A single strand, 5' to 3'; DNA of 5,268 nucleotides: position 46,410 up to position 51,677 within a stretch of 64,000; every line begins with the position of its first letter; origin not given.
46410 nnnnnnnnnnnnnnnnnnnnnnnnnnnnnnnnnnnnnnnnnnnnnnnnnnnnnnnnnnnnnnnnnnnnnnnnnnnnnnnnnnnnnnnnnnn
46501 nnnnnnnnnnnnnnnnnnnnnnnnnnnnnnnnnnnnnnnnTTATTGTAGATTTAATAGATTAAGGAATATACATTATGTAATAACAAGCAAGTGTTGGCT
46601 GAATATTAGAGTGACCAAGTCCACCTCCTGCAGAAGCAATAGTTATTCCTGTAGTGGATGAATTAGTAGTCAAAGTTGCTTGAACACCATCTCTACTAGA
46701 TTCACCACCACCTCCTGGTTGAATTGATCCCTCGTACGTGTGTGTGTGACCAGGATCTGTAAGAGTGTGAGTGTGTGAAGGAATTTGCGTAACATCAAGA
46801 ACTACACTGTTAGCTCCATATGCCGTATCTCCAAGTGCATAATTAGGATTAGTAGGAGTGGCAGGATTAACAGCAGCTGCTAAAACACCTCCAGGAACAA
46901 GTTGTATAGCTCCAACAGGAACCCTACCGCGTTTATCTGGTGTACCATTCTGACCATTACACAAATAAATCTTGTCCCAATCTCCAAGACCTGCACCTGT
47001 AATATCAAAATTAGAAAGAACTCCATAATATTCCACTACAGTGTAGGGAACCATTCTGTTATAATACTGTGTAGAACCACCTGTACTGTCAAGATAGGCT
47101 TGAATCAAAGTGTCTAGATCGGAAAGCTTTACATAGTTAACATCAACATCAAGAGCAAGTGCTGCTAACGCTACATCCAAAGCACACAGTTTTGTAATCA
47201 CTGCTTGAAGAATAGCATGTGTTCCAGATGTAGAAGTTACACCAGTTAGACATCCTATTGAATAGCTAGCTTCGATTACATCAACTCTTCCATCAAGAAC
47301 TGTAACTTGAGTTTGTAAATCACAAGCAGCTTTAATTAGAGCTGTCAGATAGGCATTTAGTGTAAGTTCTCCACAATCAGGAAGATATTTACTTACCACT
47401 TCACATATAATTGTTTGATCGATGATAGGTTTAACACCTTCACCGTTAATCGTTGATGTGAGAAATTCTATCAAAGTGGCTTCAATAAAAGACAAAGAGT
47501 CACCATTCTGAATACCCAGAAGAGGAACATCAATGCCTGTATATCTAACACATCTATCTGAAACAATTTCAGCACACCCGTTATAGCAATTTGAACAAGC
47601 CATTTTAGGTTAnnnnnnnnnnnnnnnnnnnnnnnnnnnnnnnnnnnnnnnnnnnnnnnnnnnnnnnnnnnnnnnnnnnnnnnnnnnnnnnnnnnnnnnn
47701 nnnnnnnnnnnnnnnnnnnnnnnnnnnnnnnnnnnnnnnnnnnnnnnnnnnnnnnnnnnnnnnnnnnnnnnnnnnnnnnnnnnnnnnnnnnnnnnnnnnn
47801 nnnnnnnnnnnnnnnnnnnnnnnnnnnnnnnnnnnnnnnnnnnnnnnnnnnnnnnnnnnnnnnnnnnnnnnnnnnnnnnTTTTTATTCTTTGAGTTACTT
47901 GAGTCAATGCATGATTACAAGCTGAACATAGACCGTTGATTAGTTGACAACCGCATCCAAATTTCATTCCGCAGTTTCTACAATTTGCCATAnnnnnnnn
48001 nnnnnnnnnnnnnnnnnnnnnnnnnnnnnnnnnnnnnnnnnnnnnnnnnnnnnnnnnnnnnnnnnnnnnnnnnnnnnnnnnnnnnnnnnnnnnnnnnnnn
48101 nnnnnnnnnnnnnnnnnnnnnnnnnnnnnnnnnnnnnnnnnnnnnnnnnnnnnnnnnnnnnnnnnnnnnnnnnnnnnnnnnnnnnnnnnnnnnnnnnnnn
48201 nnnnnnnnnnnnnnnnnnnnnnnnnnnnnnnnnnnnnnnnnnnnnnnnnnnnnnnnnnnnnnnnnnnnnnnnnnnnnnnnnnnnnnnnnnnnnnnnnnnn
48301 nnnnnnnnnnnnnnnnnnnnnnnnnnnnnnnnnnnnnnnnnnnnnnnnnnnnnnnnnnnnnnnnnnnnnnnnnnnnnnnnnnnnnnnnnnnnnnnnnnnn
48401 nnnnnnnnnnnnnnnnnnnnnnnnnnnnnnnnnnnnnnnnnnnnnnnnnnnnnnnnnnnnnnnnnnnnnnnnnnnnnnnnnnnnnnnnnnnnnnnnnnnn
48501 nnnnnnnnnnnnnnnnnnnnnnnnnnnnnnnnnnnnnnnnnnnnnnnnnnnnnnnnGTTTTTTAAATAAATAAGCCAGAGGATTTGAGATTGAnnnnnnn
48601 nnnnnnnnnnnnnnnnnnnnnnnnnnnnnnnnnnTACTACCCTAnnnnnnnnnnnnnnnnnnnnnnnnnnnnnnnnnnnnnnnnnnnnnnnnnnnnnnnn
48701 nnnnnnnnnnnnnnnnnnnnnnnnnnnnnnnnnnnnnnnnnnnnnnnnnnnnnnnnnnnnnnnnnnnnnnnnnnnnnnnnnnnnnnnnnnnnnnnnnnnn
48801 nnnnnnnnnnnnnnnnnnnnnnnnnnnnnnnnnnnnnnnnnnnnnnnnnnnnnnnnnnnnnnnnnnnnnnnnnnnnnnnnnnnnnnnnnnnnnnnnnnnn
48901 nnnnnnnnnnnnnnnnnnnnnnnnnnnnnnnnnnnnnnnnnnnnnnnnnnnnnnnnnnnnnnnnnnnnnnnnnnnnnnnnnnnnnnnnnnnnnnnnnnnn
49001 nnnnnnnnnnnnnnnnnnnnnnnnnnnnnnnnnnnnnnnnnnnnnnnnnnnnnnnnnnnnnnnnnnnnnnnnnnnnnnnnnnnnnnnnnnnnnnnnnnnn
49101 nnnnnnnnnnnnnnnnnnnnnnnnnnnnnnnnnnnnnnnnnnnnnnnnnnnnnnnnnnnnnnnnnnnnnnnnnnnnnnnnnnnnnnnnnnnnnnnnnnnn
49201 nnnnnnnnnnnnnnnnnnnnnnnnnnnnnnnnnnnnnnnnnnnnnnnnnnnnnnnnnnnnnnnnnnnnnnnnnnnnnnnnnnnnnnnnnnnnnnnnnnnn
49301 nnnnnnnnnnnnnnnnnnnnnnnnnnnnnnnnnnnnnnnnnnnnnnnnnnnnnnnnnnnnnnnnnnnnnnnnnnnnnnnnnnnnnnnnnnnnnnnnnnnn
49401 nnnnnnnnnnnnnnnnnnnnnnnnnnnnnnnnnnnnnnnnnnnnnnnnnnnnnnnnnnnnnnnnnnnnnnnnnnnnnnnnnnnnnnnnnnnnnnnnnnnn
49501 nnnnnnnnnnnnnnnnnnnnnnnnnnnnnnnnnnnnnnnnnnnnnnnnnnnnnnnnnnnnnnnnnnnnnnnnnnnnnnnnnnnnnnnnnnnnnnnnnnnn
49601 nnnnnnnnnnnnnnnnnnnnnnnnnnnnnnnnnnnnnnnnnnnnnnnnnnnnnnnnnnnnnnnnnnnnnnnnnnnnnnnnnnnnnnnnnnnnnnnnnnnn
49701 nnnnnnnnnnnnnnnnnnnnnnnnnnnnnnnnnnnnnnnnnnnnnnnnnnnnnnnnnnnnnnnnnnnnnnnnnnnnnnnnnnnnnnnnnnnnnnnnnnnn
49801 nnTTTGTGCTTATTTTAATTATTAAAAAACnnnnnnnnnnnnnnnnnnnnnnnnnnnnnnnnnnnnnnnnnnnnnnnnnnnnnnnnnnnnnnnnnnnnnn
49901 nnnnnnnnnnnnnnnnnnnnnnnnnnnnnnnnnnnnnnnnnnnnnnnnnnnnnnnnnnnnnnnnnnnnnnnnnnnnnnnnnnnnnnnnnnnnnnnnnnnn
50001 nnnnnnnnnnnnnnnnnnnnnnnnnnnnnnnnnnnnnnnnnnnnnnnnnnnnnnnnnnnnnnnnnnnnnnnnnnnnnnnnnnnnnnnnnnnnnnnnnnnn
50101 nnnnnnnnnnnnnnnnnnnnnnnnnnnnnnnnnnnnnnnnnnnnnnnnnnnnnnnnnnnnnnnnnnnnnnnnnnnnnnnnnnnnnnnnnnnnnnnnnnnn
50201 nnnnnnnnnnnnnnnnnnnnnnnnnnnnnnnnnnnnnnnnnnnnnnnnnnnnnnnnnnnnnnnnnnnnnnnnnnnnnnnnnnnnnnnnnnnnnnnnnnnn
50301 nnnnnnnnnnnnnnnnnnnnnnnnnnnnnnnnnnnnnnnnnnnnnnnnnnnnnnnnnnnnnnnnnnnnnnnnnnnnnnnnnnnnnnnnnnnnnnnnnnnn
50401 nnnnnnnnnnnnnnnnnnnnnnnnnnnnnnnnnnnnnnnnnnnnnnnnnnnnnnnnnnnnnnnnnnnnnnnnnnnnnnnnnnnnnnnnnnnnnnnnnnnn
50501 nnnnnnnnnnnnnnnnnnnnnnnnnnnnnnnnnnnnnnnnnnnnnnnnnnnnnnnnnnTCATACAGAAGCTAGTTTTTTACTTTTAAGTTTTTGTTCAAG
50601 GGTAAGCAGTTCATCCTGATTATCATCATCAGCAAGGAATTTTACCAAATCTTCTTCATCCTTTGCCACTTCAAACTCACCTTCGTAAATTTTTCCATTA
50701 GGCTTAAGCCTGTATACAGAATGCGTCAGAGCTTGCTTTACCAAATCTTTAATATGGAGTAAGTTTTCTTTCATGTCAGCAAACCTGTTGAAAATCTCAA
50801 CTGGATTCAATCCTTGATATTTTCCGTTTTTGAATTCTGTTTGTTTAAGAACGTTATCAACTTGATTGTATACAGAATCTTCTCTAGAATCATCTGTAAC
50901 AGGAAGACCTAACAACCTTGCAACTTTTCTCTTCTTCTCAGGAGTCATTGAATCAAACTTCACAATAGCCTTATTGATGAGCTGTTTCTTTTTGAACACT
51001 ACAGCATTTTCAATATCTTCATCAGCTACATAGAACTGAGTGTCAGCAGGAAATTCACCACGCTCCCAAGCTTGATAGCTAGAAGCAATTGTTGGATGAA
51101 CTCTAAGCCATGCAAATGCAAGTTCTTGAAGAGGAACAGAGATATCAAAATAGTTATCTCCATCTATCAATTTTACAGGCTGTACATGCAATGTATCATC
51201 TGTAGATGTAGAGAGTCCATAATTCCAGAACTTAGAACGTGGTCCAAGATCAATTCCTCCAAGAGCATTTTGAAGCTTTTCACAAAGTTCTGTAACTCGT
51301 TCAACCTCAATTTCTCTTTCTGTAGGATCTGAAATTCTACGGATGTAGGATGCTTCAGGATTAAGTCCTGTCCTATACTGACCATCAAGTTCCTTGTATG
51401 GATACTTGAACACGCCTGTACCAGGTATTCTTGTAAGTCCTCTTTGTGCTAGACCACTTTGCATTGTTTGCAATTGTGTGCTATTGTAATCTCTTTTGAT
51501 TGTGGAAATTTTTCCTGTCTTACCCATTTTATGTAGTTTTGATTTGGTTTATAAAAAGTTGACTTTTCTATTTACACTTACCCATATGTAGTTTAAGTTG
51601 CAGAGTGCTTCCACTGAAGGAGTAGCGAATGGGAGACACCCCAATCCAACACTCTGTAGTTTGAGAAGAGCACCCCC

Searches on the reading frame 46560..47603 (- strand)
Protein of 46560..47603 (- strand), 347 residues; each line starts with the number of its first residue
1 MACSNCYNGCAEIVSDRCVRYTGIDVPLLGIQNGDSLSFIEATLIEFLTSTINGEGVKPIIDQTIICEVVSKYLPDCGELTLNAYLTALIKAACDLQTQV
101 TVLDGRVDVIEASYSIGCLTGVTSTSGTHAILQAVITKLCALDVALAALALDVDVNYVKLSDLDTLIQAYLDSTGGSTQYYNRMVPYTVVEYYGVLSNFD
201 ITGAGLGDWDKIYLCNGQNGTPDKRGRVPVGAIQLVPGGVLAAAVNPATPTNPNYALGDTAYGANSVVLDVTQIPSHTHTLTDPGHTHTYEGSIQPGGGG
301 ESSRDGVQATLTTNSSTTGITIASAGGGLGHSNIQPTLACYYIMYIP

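Call 17: search_protein_families(library=phrogs, proteins=[window:46560-47603:-], max_evalue=0.001)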
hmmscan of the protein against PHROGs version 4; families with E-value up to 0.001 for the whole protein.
window:46560-47603:- (347 aa): 3 families
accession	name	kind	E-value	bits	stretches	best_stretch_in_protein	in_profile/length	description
phrog_8763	-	tail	1.1e-18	67.8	1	210-345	604-747/1024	tail protein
phrog_8469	-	tail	2.5e-17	64.2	2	213-290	149-206/303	tail fiber protein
phrog_5795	-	tail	8.7e-07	28.5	1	214-345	413-541/968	tail protein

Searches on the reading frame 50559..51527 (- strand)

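Call 17: search_protein_families(library=phrogs, proteins=[window:50559-51527:-], max_evalue=0.001)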
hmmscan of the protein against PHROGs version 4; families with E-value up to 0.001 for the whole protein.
window:50559-51527:- (322 aa): 1 family
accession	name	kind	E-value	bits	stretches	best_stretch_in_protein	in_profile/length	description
phrog_16383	-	unknown function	2.9e-10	40.9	1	117-308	94-271/278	-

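Call 90: search_protein_families(library=pfam, proteins=[window:50559-51527:-], max_evalue=0.01)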
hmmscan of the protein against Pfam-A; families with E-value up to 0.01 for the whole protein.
window:50559-51527:- (322 aa): 0 families
